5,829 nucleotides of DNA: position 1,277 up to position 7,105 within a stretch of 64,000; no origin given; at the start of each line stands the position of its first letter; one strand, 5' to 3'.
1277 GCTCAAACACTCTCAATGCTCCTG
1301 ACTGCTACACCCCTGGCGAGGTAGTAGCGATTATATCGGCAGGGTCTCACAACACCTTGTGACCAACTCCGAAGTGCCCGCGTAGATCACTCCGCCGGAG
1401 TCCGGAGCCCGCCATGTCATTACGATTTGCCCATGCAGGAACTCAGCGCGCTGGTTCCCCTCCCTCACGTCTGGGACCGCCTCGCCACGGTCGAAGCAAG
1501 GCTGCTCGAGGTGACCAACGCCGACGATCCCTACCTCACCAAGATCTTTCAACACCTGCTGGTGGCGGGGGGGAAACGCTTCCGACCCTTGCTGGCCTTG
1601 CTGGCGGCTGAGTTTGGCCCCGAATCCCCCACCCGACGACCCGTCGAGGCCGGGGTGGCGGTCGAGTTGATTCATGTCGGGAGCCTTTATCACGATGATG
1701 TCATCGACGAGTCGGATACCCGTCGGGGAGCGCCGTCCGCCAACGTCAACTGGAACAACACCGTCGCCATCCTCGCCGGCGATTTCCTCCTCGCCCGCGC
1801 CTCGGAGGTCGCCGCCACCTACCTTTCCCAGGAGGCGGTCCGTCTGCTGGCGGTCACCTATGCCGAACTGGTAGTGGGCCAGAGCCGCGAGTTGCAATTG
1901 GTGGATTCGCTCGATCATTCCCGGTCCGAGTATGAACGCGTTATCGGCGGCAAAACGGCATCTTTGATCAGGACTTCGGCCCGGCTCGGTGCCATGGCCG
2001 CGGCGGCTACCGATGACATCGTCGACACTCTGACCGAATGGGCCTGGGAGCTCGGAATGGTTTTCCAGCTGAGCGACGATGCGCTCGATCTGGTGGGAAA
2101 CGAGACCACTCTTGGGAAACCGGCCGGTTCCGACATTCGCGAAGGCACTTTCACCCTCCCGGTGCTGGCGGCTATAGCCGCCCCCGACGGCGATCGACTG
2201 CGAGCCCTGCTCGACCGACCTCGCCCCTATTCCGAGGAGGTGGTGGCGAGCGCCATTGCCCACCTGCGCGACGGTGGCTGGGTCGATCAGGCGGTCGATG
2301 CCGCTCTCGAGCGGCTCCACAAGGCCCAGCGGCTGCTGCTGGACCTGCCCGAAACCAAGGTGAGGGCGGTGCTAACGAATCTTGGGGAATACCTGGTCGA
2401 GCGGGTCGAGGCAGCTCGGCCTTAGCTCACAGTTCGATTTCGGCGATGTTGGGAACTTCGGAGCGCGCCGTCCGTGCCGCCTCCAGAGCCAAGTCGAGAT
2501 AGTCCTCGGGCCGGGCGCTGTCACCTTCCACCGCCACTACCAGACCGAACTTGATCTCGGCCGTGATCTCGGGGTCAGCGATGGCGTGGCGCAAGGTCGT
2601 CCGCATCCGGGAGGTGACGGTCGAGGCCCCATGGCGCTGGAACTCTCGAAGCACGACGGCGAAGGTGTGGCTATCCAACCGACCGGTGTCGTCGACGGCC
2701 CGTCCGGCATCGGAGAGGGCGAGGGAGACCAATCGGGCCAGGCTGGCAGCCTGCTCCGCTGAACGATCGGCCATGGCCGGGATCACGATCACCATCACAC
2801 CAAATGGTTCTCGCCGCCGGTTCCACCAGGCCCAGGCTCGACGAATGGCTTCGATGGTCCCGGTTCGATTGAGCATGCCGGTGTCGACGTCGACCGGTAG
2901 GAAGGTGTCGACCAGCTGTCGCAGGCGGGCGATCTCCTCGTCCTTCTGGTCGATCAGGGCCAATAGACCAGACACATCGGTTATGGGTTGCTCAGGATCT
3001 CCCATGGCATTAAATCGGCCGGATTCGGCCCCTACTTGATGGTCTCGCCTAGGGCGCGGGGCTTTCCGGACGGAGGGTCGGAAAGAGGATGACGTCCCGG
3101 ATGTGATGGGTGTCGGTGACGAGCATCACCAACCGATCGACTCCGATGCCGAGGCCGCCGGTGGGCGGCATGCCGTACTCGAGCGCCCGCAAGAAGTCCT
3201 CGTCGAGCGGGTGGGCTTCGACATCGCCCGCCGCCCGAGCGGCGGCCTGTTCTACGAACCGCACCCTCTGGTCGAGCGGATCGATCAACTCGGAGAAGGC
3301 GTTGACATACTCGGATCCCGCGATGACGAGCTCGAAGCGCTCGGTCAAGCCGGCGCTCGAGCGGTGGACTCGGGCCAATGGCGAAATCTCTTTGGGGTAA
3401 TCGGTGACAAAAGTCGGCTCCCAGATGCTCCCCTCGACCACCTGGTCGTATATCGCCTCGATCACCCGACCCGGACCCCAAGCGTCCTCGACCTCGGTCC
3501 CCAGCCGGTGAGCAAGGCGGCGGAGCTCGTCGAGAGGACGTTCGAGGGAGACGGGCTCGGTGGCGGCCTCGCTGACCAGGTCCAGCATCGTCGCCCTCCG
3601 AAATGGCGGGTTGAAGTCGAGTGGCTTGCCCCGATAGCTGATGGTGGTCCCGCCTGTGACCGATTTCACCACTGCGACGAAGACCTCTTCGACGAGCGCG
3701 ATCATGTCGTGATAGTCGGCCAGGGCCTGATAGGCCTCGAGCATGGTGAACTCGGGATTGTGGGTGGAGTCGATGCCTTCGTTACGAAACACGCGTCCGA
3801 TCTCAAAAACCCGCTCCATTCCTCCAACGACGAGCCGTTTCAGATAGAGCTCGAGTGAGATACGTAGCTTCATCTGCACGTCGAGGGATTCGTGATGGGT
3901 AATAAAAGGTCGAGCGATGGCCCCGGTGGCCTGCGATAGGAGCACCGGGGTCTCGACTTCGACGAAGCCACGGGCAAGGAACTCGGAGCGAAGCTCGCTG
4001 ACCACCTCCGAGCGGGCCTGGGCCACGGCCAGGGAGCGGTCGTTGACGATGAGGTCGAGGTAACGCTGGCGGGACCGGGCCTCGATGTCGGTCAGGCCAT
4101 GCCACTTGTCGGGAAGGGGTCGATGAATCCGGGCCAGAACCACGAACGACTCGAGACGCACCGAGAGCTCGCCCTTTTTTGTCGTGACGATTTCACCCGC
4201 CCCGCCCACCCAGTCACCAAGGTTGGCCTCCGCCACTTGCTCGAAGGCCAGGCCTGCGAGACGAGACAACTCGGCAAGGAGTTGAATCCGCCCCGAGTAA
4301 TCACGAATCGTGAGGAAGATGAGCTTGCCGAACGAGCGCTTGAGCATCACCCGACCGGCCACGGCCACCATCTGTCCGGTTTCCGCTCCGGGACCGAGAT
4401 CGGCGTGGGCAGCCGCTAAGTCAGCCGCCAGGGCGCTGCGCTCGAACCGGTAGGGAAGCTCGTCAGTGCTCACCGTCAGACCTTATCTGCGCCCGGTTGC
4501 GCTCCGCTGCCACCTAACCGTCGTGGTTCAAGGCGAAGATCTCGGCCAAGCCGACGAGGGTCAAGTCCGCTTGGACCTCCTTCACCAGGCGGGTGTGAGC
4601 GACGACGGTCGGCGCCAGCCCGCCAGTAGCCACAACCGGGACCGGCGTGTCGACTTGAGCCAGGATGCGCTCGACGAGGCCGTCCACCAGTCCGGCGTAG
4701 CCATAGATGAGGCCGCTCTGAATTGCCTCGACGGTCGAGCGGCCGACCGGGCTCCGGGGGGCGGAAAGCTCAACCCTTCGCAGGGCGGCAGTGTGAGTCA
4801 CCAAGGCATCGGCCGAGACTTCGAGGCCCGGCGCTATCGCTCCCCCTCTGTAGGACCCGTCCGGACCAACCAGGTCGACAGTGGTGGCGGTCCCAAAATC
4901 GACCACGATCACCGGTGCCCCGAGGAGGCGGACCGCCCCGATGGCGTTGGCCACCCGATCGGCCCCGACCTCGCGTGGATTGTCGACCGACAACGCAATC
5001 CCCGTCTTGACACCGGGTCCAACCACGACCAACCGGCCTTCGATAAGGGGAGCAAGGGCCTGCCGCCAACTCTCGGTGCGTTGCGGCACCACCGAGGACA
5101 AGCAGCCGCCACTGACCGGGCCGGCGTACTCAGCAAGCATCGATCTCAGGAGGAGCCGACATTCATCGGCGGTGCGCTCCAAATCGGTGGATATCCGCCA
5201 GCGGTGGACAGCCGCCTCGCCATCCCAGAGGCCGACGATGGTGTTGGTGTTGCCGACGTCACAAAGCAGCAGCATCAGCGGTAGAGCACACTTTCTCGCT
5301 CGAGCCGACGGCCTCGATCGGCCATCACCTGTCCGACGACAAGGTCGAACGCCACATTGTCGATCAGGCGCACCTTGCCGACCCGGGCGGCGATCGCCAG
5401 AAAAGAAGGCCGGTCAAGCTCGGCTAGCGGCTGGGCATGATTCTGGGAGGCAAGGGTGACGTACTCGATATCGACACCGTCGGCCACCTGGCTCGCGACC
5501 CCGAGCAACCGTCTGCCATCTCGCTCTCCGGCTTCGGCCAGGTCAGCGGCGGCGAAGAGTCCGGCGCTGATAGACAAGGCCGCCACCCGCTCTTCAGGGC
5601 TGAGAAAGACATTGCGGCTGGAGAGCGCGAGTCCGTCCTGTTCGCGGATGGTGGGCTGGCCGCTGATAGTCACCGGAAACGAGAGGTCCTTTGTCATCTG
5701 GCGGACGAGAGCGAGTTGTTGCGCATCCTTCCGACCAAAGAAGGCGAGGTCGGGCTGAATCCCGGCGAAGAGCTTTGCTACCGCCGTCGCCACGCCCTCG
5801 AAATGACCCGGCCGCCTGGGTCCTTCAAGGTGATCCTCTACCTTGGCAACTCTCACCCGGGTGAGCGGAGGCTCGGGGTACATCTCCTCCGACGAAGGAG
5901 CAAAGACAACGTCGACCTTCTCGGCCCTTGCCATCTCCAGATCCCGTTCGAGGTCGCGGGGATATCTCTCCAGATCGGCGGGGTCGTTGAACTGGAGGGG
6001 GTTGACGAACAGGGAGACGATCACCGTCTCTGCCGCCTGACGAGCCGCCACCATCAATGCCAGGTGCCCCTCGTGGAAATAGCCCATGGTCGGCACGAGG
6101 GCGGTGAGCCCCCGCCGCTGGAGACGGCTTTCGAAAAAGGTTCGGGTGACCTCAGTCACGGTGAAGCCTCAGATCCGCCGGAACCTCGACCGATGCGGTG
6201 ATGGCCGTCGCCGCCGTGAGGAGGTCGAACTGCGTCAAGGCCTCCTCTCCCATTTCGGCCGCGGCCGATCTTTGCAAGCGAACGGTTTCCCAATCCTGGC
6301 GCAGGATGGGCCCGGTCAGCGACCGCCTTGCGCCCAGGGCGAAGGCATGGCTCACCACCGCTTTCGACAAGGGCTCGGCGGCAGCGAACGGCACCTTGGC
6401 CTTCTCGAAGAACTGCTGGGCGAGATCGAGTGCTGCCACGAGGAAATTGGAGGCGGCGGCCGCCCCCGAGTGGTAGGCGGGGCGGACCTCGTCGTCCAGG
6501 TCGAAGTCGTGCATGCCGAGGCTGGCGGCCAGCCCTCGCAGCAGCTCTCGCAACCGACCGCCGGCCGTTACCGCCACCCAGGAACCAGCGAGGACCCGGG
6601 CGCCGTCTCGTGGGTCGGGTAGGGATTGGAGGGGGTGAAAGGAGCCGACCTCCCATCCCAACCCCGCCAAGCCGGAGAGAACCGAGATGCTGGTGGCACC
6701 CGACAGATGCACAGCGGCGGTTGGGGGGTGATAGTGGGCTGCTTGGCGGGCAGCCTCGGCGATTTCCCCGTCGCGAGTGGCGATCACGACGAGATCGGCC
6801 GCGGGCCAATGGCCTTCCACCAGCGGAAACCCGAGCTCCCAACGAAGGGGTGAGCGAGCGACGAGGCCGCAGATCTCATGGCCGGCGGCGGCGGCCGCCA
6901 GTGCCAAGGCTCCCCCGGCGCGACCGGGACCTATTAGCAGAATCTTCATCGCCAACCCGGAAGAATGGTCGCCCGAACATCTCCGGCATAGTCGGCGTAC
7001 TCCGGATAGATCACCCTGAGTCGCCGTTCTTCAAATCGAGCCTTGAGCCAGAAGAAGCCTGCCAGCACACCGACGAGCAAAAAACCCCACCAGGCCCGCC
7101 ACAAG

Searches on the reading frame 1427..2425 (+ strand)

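Call 31: search_protein_families(library=pfam, proteins=[window:1427-2425:+], max_evalue=0.00001)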
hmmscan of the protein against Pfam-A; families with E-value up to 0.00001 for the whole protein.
window:1427-2425:+ (332 aa): 1 family
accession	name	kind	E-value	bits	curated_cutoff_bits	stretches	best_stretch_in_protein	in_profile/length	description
PF00348.22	polyprenyl_synt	-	8.7e-64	215.6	27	1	35-278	2-249/251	Polyprenyl synthetase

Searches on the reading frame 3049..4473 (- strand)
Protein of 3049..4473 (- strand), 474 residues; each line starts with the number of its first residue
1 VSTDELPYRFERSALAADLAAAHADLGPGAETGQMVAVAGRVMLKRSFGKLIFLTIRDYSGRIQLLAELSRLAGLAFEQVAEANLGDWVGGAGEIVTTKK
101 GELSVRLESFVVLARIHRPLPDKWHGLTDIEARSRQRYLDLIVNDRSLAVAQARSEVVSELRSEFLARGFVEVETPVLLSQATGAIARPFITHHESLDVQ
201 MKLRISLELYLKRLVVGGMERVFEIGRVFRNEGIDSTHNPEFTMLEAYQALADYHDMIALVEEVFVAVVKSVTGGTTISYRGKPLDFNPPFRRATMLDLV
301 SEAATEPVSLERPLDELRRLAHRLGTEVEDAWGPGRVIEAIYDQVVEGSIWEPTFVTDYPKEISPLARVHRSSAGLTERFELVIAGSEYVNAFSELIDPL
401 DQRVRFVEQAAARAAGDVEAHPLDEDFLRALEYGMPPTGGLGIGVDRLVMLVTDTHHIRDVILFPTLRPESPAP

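Call 31: search_protein_families(library=pfam, proteins=[window:3049-4473:-], max_evalue=0.00001)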
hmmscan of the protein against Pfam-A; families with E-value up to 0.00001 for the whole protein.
window:3049-4473:- (474 aa): 3 families
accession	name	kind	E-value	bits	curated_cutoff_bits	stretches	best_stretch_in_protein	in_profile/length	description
PF00152.25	tRNA-synt_2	-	2.2e-86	290.1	25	1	130-467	2-307/308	tRNA synthetases class II (D, K and N)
PF01336.31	tRNA_anti-codon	-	4.6e-12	46.1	27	1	36-113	1-75/75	OB-fold nucleic acid binding domain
PF01409.25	tRNA-synt_2d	-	1.3e-07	31.8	19.8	0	221-249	104-132/246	tRNA synthetases class II core domain (F)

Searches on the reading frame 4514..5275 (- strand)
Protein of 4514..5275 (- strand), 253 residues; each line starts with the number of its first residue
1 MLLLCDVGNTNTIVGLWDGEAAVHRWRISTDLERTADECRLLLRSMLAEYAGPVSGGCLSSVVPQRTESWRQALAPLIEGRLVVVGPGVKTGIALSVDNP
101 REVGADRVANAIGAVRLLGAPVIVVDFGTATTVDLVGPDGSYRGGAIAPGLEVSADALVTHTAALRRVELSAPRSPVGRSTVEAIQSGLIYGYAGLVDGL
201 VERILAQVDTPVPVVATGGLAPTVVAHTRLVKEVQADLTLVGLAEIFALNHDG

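Call 31: search_protein_families(library=pfam, proteins=[window:4514-5275:-], max_evalue=0.00001)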
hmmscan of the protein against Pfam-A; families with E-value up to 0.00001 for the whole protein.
window:4514-5275:- (253 aa): 1 family
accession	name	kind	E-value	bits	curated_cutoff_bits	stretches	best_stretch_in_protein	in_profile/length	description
PF03309.20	Pan_kinase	-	3.1e-67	226.8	24.7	1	2-203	1-205/205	Type III pantothenate kinase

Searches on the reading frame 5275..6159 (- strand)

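Call 31: search_protein_families(library=pfam, proteins=[window:5275-6159:-], max_evalue=0.00001)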
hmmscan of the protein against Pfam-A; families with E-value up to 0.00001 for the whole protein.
window:5275-6159:- (294 aa): 1 family
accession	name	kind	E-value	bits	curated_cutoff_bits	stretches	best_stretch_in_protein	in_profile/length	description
PF02569.21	Pantoate_ligase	-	2.1e-90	303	20.7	1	12-269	17-267/268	Pantoate-beta-alanine ligase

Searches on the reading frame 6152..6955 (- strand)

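Call 31: search_protein_families(library=pfam, proteins=[window:6152-6955:-], max_evalue=0.00001)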
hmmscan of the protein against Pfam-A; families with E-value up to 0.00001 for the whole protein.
window:6152-6955:- (267 aa): 1 family
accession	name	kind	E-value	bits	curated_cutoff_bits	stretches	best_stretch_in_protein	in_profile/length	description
PF10728.14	DUF2520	-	1e-22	80.6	25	1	127-244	3-119/125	Domain of unknown function (DUF2520)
